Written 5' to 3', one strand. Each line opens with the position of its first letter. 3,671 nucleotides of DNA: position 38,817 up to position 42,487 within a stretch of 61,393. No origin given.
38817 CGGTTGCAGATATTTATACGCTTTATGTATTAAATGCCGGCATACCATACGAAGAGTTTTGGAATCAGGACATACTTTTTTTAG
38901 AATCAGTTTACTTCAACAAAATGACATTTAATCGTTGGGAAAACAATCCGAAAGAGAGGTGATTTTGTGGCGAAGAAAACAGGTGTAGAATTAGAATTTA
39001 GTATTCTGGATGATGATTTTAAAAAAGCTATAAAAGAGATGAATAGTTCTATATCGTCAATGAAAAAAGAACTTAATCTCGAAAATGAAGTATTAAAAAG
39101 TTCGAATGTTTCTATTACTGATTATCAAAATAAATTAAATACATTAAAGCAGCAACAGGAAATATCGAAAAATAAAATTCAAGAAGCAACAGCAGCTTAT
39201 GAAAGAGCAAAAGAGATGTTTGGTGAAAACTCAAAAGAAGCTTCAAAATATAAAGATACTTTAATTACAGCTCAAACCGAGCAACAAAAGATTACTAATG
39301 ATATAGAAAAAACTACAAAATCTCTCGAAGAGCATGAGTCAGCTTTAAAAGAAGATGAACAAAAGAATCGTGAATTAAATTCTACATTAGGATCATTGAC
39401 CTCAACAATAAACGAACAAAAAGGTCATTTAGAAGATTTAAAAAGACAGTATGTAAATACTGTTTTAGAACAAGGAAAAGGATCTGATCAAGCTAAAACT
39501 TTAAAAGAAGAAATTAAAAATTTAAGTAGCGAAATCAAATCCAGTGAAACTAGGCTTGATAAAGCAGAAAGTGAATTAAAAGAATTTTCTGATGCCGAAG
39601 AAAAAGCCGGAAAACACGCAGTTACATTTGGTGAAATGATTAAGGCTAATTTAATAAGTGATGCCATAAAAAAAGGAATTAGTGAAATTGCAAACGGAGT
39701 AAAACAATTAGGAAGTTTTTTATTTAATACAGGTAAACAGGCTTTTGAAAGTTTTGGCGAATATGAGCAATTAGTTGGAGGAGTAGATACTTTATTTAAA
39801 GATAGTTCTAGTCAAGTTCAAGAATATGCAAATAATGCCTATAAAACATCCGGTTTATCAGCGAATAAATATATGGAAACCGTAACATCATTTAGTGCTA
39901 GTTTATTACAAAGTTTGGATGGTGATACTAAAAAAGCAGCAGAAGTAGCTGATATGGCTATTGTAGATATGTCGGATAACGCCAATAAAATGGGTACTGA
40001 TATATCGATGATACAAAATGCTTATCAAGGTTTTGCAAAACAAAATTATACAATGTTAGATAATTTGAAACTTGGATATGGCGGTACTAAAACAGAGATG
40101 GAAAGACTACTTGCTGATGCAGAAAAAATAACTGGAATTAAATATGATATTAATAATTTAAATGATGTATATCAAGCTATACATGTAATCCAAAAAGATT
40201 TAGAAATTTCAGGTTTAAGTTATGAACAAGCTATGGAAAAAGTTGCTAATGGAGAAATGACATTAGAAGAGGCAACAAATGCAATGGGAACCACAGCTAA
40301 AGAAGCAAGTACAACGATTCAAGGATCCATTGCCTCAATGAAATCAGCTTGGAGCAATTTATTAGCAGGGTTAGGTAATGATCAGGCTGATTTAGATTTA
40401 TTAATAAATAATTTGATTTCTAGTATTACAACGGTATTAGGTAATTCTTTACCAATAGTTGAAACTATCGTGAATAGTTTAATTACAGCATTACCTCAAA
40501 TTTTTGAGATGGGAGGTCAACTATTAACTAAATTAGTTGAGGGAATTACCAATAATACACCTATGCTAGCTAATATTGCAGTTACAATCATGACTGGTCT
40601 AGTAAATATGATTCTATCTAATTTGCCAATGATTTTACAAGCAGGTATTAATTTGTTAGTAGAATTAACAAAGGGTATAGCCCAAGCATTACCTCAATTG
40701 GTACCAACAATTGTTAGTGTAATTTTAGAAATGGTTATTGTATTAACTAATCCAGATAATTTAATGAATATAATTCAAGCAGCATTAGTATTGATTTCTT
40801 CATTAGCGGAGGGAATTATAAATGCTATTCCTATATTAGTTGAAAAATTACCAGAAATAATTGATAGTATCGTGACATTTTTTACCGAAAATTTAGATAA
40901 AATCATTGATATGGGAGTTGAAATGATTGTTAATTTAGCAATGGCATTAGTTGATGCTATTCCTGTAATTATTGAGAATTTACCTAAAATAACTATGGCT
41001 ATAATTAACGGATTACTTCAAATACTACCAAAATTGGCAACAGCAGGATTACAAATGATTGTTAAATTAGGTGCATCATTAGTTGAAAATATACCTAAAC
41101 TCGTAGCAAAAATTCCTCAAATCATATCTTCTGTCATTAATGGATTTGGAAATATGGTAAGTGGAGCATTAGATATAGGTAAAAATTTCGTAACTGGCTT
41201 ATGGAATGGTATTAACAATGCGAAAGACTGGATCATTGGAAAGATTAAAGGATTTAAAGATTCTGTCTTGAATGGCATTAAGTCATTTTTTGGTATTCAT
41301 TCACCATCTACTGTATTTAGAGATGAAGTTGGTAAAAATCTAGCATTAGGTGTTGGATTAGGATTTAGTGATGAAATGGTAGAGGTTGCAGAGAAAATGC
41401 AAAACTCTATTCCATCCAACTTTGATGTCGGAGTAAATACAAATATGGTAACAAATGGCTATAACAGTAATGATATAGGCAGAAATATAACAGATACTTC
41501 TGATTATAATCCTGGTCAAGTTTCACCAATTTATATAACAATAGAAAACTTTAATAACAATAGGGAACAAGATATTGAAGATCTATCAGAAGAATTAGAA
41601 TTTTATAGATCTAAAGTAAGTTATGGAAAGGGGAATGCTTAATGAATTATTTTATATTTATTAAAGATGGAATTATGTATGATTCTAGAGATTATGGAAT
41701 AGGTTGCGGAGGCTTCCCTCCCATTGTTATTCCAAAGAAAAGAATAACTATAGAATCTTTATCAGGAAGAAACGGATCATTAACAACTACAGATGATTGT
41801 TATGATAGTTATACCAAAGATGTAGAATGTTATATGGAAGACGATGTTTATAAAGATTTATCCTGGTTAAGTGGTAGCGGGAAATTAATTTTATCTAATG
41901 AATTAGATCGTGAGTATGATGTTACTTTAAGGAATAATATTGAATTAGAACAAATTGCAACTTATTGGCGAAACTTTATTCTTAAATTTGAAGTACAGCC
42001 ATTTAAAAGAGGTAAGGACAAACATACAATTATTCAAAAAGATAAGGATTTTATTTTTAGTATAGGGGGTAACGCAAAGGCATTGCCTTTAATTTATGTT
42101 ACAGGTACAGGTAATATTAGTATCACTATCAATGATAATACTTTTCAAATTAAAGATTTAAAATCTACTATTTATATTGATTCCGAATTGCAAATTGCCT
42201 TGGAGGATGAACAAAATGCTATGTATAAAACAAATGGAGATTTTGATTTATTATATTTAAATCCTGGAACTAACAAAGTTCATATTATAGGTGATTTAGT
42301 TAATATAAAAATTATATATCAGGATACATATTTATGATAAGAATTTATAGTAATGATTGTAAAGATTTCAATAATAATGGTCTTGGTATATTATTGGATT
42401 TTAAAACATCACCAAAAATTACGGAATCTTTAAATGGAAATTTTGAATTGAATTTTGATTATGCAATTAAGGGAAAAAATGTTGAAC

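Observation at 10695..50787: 38-kb prophage splits comEC at its metallo-beta-lactamase motif; precise excision rebuilds an in-frame gene (candidate phage regulatory switch on DNA uptake)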

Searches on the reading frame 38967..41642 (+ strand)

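Call 8: search_protein_families(library=phrogs, proteins=[window:38967-41642:+])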
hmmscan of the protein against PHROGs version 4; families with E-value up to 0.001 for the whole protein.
window:38967-41642:+ (891 aa): 26 families (the best 25 are shown)
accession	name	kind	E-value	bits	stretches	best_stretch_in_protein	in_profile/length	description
phrog_58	-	tail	1.1e-83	283.5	1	1-862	170-1044/1544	tail length tape measure protein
phrog_6900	-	tail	5.3e-73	247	1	201-407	33-235/235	tail length tape measure protein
phrog_3981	-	tail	3e-58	199.3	1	225-761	40-458/584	tail length tape measure protein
phrog_1272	-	tail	8.5e-57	193.8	4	718-880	1422-1597/1606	tail length tape measure protein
phrog_1204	-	tail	4.4e-44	151.8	4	598-775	845-1006/1483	tail protein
phrog_991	-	tail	2.7e-43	148.9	1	18-873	31-906/1966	tail length tape measure protein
phrog_5493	-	tail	3.7e-42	145.7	2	227-724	426-874/1102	tail length tape measure protein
phrog_24198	-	unknown function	1.8e-29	104.3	2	507-627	2-120/350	-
phrog_4372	-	tail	1.2e-28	100.2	2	569-810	1128-1352/1681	tail length tape measure protein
phrog_167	-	tail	2.5e-21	76.2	1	6-695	11-665/1555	tail length tape measure protein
phrog_10613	-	tail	4.1e-18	67.1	2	14-130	18-134/237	tail length tape measure protein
phrog_4200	-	tail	6e-17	62.4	2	598-820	342-566/732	tail length tape measure protein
phrog_1686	-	tail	9.7e-16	57.8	1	716-817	1032-1133/1224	tail length tape measure protein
phrog_305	-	tail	1.2e-15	58.3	1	422-844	368-769/1001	tail length tape measure protein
phrog_5218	-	unknown function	2.2e-14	53.6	2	14-359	16-356/1599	-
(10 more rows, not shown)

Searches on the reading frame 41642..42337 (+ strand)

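Call 8: search_protein_families(library=phrogs, proteins=[window:41642-42337:+])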
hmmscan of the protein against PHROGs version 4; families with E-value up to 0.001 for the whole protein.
window:41642-42337:+ (231 aa): 1 family
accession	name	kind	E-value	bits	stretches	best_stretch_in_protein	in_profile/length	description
phrog_33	-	tail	2.9e-28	100.3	1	2-229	37-276/651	distal tail protein Dit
